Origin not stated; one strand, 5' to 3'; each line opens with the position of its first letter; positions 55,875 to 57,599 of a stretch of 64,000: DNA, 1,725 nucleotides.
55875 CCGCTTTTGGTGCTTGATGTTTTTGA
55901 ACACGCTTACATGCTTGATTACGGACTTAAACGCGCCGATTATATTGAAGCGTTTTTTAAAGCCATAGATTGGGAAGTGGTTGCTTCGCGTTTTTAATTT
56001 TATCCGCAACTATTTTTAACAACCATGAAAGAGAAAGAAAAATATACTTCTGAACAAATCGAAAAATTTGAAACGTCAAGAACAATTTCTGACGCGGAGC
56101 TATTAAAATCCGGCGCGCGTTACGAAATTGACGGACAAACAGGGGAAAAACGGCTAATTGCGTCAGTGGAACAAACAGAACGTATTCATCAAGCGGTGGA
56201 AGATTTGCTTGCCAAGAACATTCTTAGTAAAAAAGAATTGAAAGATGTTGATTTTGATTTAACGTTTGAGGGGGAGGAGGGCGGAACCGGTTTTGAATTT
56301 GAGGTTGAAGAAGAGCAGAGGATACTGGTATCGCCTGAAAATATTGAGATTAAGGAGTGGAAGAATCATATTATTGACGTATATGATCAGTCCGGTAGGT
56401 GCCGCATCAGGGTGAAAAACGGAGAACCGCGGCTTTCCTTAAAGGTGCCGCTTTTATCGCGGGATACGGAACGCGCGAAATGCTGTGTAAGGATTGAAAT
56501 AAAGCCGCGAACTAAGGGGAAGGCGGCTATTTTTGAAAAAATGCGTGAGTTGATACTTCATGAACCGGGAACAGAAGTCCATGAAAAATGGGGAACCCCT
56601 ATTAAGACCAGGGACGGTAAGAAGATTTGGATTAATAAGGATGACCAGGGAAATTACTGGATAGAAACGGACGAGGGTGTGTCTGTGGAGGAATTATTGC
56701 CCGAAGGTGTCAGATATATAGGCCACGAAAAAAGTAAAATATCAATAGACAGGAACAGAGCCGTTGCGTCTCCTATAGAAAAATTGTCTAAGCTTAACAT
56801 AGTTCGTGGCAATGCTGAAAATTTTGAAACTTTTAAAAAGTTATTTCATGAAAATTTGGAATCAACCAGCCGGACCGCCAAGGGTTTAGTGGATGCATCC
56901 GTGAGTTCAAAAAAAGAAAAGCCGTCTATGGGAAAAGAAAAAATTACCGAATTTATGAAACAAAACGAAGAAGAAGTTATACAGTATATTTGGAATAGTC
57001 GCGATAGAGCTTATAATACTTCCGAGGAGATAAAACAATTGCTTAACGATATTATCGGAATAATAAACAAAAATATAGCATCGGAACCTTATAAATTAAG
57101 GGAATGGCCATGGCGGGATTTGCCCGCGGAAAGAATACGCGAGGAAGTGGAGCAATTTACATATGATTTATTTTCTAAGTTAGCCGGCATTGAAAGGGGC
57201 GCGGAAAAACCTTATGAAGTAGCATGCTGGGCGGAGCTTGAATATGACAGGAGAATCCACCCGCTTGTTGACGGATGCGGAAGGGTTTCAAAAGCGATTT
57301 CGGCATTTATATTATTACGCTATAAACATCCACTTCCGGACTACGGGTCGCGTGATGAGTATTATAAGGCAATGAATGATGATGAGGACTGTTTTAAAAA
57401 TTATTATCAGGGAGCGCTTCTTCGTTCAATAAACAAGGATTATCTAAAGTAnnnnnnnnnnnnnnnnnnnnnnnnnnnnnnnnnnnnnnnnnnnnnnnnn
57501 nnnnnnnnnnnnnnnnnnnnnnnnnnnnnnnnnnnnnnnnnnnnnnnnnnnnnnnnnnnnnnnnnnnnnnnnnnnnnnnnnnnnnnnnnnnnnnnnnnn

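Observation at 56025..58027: Fic-like protein (non-canonical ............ motif) translationally coupled to an HD-domain SpoT/Mesh1-like hydrolase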

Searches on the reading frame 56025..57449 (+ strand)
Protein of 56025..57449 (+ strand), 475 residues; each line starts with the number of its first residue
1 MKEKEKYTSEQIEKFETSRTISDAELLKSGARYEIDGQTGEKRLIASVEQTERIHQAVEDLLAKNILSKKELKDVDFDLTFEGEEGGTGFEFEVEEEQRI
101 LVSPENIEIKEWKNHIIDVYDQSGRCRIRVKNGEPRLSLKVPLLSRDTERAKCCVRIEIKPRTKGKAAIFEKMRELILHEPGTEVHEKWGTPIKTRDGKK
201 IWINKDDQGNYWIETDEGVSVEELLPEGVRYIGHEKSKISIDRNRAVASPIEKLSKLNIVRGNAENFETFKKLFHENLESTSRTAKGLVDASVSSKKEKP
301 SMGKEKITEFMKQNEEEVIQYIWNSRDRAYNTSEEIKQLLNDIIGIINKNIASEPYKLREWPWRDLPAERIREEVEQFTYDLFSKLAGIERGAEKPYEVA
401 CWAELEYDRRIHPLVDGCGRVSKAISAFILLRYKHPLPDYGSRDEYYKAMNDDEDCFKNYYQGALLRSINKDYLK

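Call 3: search_protein_families(library=pfam, proteins=[window:56025-57449:+], max_evalue=1)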
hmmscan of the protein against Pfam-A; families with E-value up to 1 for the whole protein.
window:56025-57449:+ (475 aa): 1 family
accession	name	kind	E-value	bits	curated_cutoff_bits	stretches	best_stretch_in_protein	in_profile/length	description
PF20763.3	UDG-inhib_P56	-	0.045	13.9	24.1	1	201-223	11-33/53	Phage phi29, UDG inhibitor P56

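Call 5: find_homologous_proteins(query=window:56025-57449:+, max_evalue=0.001)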
Query window:56025-57449:+ (475 aa): 24 proteins with E <= 0.001 among 8000 candidates.
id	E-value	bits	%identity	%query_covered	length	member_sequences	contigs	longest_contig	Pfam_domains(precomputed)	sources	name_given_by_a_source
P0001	0.0e+0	1067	100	100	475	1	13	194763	-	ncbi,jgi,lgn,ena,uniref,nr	ncbi:MAG: hypothetical protein A3G49_06495 [Candidatus Sungbacteria bacterium RIFCSPLOWO2_12_FULL_41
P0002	8.3e-154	531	51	100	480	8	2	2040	-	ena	-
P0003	3.2e-138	480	47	99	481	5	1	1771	-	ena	-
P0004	4.8e-137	476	47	99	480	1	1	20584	-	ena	-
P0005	1.6e-136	474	49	96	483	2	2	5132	-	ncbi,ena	ncbi:MAG: hypothetical protein AAB692_03685 [Patescibacteria group bacterium]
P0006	1.8e-127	444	46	96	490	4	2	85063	-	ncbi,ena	-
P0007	3.1e-127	443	46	98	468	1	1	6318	-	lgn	-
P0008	6.9e-127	442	46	97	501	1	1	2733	-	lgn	-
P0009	7.9e-127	442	46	96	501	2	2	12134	-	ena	-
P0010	7.9e-125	435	45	98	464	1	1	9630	-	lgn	-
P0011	5.9e-118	413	43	97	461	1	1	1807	-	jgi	jgi:hypothetical protein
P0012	1.8e-113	398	43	95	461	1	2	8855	-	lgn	-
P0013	1.1e-112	395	50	79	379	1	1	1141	-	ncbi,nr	ncbi:MAG: hypothetical protein HYW88_01290, partial [Candidatus Sungbacteria bacterium]|nr:hypotheti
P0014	3.0e-109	384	45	96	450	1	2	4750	-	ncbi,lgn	ncbi:MAG: hypothetical protein ACE5F2_02500 [Candidatus Paceibacteria bacterium]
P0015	1.8e-107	378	46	81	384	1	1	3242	-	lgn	-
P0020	5.6e-67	245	34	88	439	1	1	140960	-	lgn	-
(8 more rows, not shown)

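Call 6: search_solved_structures(query=window:56025-57449:+, max_evalue=10, show_alignments=3)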
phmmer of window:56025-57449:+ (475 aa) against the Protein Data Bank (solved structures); distinct sequences matched with E-value up to 10: 4.
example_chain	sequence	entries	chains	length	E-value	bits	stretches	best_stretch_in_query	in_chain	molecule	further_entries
3cuc_A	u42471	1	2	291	0.0029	19.8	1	390-445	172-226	Protein of unknown function with a Fic domain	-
3a06_A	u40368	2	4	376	0.2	13.7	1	25-118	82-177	1-deoxy-D-xylulose 5-phosphate reductoisomerase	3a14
1n7g_A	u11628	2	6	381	0.66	12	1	197-300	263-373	GDP-D-mannose-4,6-dehydratase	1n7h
3cnl_A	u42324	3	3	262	0.7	11.9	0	341-394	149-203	Putative uncharacterized protein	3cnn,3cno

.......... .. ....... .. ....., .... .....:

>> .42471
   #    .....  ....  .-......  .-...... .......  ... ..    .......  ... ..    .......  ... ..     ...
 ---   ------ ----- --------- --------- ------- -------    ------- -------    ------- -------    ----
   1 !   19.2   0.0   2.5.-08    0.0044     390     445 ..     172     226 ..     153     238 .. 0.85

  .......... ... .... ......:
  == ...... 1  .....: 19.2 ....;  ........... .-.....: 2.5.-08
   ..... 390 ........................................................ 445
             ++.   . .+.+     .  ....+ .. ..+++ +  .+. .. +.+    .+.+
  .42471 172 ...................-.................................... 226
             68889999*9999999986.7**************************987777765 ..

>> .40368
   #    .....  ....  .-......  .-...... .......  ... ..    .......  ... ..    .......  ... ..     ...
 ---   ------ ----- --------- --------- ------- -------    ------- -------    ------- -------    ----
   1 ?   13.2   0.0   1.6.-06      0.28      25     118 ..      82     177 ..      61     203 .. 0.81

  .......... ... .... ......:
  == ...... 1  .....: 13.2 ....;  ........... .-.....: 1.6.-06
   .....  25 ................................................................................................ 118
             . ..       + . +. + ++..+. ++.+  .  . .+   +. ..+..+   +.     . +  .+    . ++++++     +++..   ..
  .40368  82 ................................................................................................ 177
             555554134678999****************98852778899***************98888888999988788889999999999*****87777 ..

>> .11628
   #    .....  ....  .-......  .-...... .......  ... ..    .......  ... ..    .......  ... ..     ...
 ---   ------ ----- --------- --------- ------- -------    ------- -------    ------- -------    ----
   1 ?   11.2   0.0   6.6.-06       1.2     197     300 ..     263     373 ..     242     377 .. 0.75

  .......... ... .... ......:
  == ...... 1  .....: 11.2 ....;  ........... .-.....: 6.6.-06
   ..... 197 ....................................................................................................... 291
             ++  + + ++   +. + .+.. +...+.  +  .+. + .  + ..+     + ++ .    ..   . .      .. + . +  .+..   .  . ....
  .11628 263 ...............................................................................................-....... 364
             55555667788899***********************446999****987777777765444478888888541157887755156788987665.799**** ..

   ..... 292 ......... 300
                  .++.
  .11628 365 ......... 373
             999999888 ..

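Call 12: find_related_loci(query=A1, collection=genome_contigs, flank=6000)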
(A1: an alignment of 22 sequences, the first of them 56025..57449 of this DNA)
Query A1 (475 aa) in genome_contigs; peptide patterns used: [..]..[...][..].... (x = any residue, [..] = any of these).
63 stretches matched a pattern; 11 encode a relative of the query (tblastn E <= 1e-3); 11 distinct loci.
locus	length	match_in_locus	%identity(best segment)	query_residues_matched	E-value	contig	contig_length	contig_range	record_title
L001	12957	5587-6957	46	7-462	3e-135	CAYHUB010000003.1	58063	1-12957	MAG TPA_asm: uncultured Candidatus Saccharibacteria bacterium isolate ERP119705_co16_321 genome assembly, contig: NODE_2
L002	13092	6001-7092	48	90-465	2e-115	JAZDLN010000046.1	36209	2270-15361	MAG: Candidatus Falkowbacteria bacterium isolate MEGAHIT-group-0.601 k141_960215, whole genome shotgun sequence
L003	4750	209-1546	45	14-468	9e-116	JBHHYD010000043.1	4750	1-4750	MAG: Candidatus Paceibacteria bacterium isolate Maj_2_bin.9 NODE_11102_length_4750_cov_6.860277, whole genome shotgun se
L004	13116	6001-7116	39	75-461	8e-87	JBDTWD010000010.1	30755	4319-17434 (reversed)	MAG: Candidatus Woesebacteria bacterium isolate cluster3_bin.83 NODE_4369_length_30755_cov_12.720912, whole genome shotg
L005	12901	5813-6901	36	89-461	9e-73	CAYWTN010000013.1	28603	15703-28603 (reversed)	MAG TPA_asm: uncultured Pseudomonadales bacterium isolate SRP344714_co1_151 genome assembly, contig: NODE_3235_length_28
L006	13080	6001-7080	48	90-461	2e-113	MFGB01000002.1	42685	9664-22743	MAG: Candidatus Falkowbacteria bacterium RIFOXYA2_FULL_47_19 rifoxya2_full_scaffold_1168, whole genome shotgun sequence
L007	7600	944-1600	29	224-461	9e-27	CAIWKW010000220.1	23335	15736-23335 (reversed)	MAG: Candidatus Doudnabacteria bacterium isolate AlinenLipids_bin-7426 genome assembly, contig: bin-7426:220/227, whole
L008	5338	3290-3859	28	276-467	8e-22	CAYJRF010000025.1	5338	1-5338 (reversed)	MAG TPA_asm: uncultured Candidatus Saccharibacteria bacterium isolate ERP125453_co1_446 genome assembly, contig: NODE_20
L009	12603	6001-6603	28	264-464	3e-15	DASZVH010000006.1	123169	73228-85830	MAG TPA_asm: Candidatus Paceibacterota bacterium isolate SMAG_U6126 k141_817028, whole genome shotgun sequence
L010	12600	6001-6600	27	267-462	8e-15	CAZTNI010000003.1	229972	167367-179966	MAG TPA_asm: uncultured Candidatus Saccharibacteria bacterium isolate SRP292972_co1_97 genome assembly, contig: NODE_75_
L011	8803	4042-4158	46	407-442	1e-4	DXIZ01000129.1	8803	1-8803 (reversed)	MAG TPA_asm: Candidatus Negativibacillus faecipullorum isolate ChiBcec6-1156 ChiBcec6__C93669_L8803_SAMN08009758, whole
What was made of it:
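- The module is rare and patchy, which is unlike a core stress circuit (calls 5, 12).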

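Call 18: predict_structure(alignment_id=A1)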
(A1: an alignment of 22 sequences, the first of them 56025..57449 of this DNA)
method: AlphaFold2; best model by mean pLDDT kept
length: 475 residues; sequences in the alignment: 22
mean_pLDDT: 82.9   pTM: 0.74
mean pLDDT of the five models: 82.9, 82.3, 79.4, 78.3, 78.1
residues with pLDDT >= 90: 227; 70-90: 140; 50-70: 81; < 50: 27
segments of 3 or more residues with pLDDT < 50: 1-6, 16-19, 65-74, 77-79, 82-84
pLDDT, mean of each block of 10 residues (from residue 1): 49 52 59 67 66 62 50 48 58 84 87 94 88 91 82 86 86 87 89 91 92 82 88 83 67 91 95 95 79 59 84 96 96 97 95 86 83 96 97 96 96 91 98 97 94 95 95 88
secondary structure, 60 per line:
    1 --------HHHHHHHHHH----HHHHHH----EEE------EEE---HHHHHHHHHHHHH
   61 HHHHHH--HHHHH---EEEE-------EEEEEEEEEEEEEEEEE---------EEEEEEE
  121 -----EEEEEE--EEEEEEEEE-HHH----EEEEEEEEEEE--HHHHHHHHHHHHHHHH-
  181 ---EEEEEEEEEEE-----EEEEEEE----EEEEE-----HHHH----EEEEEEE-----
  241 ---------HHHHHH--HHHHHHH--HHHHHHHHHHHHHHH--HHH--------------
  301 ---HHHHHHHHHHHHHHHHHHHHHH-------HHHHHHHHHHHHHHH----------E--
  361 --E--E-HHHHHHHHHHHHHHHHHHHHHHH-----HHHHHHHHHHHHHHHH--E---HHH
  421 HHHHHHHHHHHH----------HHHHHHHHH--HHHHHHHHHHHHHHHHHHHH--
elements in order: H9-18 H23-28 E33-35 E42-44 H48-66 H69-73 E77-80 E88-104 E114-120 E126-131 E134-142 E151-161 H164-179 E184-194 E200-206 E211-215 H221-224 E229-235 H250-255 H258-264 H267-281 H304-325 H333-347 H368-390 H396-411 H418-432 H443-451 H454-473
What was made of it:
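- On Fic/Fido superfamily: The AF2 model has pLDDT 83 overall and above 90 over most of the Fic domain (call 18). A hairpin is predicted around residues 358-366 (call 18).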

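Call 20: search_protein_representatives(alignment_id=A1)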
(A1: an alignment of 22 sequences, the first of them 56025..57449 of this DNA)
Query: 22 sequences, 446 profile positions. Proteins with E-value up to 0.001 (for the whole library): 980; up to 1e-10: 517; up to 1e-30: 173. The best 150 are listed.
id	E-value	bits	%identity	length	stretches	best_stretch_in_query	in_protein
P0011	2.5e-189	646.2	-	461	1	3-442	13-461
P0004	4.7e-187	638.7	-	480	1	3-443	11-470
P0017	8.7e-154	529.1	-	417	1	16-440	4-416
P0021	3.1e-151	520.7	-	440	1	37-445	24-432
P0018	1.1e-141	489.2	-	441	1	5-445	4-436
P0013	2.5e-134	464.9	-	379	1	21-381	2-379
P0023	4.6e-128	444.3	-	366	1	24-394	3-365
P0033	1.5e-126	439.3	-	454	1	26-443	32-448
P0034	9.3e-126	436.7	-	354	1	116-443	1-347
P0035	9.1e-122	423.5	-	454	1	50-442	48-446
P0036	1.6e-120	419.4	-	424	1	44-444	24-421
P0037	6.6e-119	414.1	-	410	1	70-443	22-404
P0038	1.2e-117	410.0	-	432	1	62-441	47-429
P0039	3.5e-112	392.0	-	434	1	73-442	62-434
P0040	1.5e-103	363.5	-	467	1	48-442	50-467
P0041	3.6e-75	269.9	-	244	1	234-444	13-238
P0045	1.9e-60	221.4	-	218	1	237-443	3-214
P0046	2.8e-57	211.0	-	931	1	239-442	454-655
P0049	1.4e-53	198.7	-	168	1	69-229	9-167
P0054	1.1e-50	189.3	-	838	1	227-443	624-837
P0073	1.4e-42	162.6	-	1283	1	235-442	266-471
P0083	5.3e-40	154.0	-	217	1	237-439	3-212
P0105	8.2e-37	143.5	-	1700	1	215-424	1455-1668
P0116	8.7e-36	140.1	-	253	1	231-425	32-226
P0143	4.1e-34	134.6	-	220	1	243-441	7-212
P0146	1.3e-33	133.0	-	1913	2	237-418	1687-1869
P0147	1.4e-33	132.8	-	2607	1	239-420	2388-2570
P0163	7.5e-33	130.5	-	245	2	327-440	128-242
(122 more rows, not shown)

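Call 24: fold_search(model_id=the predicted structure, library=pdb)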
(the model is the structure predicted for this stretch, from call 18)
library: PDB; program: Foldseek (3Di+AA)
matches with E <= 10: 789; with E <= 0.001: 21
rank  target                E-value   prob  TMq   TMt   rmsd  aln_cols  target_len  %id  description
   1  6i7g_B                3.0e-05  1.00  0.33  0.44   7.4       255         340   15  Crystal structure of dimeric wild type FICD complexed with ATP (released 2019-09-25)
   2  4u04_A                3.3e-05  1.00  0.34  0.48   7.5       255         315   16  Structure of a eukaryotic fic domain containing protein (released 2014-12-10)
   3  3cuc_A                3.7e-05  1.00  0.30  0.51   9.7       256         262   15  CRYSTAL STRUCTURE OF A FIC DOMAIN CONTAINING SIGNALING PROTEIN (BT_2513) FROM BACTEROIDES THETAIOTAOMICRON VPI-5482 AT (released 2008-04-29)
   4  9yz5_A                4.7e-05  1.00  0.33  0.46   7.4       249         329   16  human FicD bound with farnesyl pyrophosphate (released 2026-02-25)
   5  4u0u_A                4.7e-05  1.00  0.33  0.45   7.8       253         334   16  Wild type eukaryotic fic domain containing protein with ADP (released 2014-12-10)
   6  6i7l                  5.5e-05  1.00  0.33  0.45   7.8       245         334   16  Crystal structure of monomeric FICD mutant L258D complexed with MgAMP-PNP (released 2019-09-25)
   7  6i7k                  6.7e-05  1.00  0.33  0.45   7.9       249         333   16  Crystal structure of monomeric FICD mutant L258D complexed with MgATP (released 2019-09-25)
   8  4u04_B                7.4e-05  1.00  0.34  0.48   7.1       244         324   16  Structure of a eukaryotic fic domain containing protein (released 2014-12-10)
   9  4u0z_E                9.5e-05  1.00  0.33  0.46   7.5       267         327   15  Eukaryotic Fic Domain containing protein with bound APCPP (released 2014-12-10)
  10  4u0z_C                9.5e-05  1.00  0.34  0.46   7.5       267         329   15  Eukaryotic Fic Domain containing protein with bound APCPP (released 2014-12-10)
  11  3cuc_B                9.5e-05  1.00  0.31  0.50   9.4       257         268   15  CRYSTAL STRUCTURE OF A FIC DOMAIN CONTAINING SIGNALING PROTEIN (BT_2513) FROM BACTEROIDES THETAIOTAOMICRON VPI-5482 AT (released 2008-04-29)
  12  4u0z_D                1.0e-04  1.00  0.33  0.46   7.5       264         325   15  Eukaryotic Fic Domain containing protein with bound APCPP (released 2014-12-10)
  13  4u0z_H                1.1e-04  1.00  0.33  0.46   7.4       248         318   15  Eukaryotic Fic Domain containing protein with bound APCPP (released 2014-12-10)
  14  4u0z_F                1.2e-04  1.00  0.33  0.46   7.4       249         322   15  Eukaryotic Fic Domain containing protein with bound APCPP (released 2014-12-10)
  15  4u0z_G                1.3e-04  1.00  0.33  0.46   7.4       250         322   15  Eukaryotic Fic Domain containing protein with bound APCPP (released 2014-12-10)
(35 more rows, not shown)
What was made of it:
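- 56808..57449 (+): Fic (Fido) domain, residues about 262-475. Foldseek matches FICD, BT_2513 and Fic-1 at prob 1.0 (call 24).
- On Fic/Fido superfamily: Foldseek matches FICD, 3cuc and Fic-1 at prob 1.0, E 3e-5 (call 24).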

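Call 25: search_protein_families(library=pfam, proteins=[P0147, P0146, P0105, P0073, P0046, P0054], max_evalue=0.01)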
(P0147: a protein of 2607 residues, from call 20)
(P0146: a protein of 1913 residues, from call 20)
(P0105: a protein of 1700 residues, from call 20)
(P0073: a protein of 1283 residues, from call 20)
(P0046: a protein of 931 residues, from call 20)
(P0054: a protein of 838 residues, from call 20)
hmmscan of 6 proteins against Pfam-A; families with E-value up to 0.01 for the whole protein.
P0147 (2607 aa): 1 family
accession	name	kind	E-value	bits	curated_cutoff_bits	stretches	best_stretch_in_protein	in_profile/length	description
PF06414.18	Zeta_toxin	-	3.3e-05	23.9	22.3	1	2120-2286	12-177/199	Zeta toxin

P0146 (1913 aa): 2 families
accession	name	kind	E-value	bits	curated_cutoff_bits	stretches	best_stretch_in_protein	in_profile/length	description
PF06414.18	Zeta_toxin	-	4.4e-07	30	22.3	1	1423-1585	12-173/199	Zeta toxin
PF13671.12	AAA_33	-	1.3e-05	26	27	1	1432-1570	4-132/143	AAA domain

P0105 (1700 aa): 2 families
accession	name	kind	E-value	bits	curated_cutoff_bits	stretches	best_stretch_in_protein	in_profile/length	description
PF06414.18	Zeta_toxin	-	8.9e-08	32.2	22.3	1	1268-1398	14-141/199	Zeta toxin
PF13671.12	AAA_33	-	2.5e-07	31.5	27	1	1273-1404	2-122/143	AAA domain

P0073 (1283 aa): 11 families
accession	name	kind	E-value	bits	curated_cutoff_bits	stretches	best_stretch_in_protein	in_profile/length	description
PF07992.20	Pyr_redox_2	-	5.1e-33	115.2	26.1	1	581-867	2-291/291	Pyridine nucleotide-disulphide oxidoreductase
PF06414.18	Zeta_toxin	-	7.7e-26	91.2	22.3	1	1073-1229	12-161/199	Zeta toxin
PF13738.12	Pyr_redox_3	-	2.2e-15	57.1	30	1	678-850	119-305/305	Pyridine nucleotide-disulphide oxidoreductase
PF12831.13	FAD_oxidored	-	1.7e-08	34.7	27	1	581-618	1-38/416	FAD dependent oxidoreductase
PF13671.12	AAA_33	-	5.6e-07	30.4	27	1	1081-1212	1-122/143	AAA domain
PF03486.20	HI0933_like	-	9.6e-05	22.4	50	0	581-617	2-38/244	HI0933-like protein Rossmann domain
PF13450.12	NAD_binding_8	-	0.00015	22.4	21.9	1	584-639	1-52/68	NAD(P)-binding Rossmann-like domain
PF00070.33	Pyr_redox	-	0.0019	19.1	22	1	725-792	2-73/82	Pyridine nucleotide-disulphide oxidoreductase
PF01946.23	Thi4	-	0.0042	16.8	26.2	1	580-618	18-57/235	Thi4 family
PF02661.23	Fic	-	0.005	18.1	24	0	360-433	21-92/93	Fic/DOC family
PF00890.30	FAD_binding_2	-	0.0093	15.6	20.4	1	581-622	1-42/414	FAD binding domain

P0046 (931 aa): 1 family
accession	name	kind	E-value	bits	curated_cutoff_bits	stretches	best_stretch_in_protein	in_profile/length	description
PF09620.15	Cas_csx3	-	3.7e-11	43.2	21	1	356-403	12-59/78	CRISPR-associated protein (Cas_csx3)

P0054 (838 aa): 3 families
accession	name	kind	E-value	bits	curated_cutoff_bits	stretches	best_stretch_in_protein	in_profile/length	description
PF02661.23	Fic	-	0.00055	21.2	24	1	729-797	23-91/93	Fic/DOC family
PF01656.29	CbiA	-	0.0076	16.6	25.4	0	393-539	9-80/125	CobQ/CobB/MinD/ParA nucleotide binding domain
PF13238.12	AAA_18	-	0.0079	17.1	29.4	0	386-465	1-68/128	AAA domain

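Call 33: search_protein_families(library=ncbifam, proteins=[window:56025-57449:+], max_evalue=1)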
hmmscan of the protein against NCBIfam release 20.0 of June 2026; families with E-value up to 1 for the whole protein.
window:56025-57449:+ (475 aa): 0 families
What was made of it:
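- Tried and rejected: Direct family scans of ORF A. Pfam and NCBIfam gave no family (calls 3, 33).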

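Call 36: list_cluster_members(proteins=[P0147, P0105, P0073, P0046, P0054, P0041, P0045, P0116, P0083, P0049])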
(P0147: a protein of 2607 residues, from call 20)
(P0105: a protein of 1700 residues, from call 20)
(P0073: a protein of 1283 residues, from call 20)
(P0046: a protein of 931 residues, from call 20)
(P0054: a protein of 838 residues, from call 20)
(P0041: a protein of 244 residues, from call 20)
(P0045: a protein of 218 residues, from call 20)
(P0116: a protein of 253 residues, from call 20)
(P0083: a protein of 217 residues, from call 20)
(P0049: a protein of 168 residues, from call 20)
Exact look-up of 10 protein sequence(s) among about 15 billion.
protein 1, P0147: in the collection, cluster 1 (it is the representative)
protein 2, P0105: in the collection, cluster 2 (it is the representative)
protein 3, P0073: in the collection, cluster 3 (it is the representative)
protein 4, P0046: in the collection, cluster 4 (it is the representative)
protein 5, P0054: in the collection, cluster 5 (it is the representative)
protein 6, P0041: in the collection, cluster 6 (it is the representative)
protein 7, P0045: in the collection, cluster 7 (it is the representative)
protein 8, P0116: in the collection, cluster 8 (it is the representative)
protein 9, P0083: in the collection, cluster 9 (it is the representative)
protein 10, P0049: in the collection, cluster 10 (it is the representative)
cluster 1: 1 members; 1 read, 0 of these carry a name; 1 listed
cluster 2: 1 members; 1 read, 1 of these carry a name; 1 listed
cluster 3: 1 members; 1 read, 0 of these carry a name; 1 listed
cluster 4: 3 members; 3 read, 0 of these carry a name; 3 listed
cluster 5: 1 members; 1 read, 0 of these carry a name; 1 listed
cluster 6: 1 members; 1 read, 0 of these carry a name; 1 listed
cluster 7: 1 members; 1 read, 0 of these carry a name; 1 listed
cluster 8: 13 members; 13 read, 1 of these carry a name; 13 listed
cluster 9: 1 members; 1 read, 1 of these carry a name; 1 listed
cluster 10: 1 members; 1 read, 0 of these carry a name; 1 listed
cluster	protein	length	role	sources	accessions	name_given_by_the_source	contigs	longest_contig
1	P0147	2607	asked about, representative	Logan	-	-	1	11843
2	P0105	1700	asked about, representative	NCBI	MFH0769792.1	MAG: zeta toxin family protein [Candidatus Peregrinibacteria bacterium]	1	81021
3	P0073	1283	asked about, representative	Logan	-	-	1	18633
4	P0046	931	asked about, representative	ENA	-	-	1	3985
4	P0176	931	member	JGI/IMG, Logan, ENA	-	-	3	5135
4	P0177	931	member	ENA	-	-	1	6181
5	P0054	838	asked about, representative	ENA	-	-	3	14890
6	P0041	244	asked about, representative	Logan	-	-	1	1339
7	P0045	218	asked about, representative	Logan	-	-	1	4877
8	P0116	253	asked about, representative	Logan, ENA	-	-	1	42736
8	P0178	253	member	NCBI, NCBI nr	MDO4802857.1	MAG: hypothetical protein Q4A15_11885 [Prevotellaceae bacterium] | hypothetical protein [Prevotellaceae bacterium]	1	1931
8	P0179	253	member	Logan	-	-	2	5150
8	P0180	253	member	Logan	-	-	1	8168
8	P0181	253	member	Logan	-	-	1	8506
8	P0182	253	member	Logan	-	-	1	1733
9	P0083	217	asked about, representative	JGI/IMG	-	hypothetical protein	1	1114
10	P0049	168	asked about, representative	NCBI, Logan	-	-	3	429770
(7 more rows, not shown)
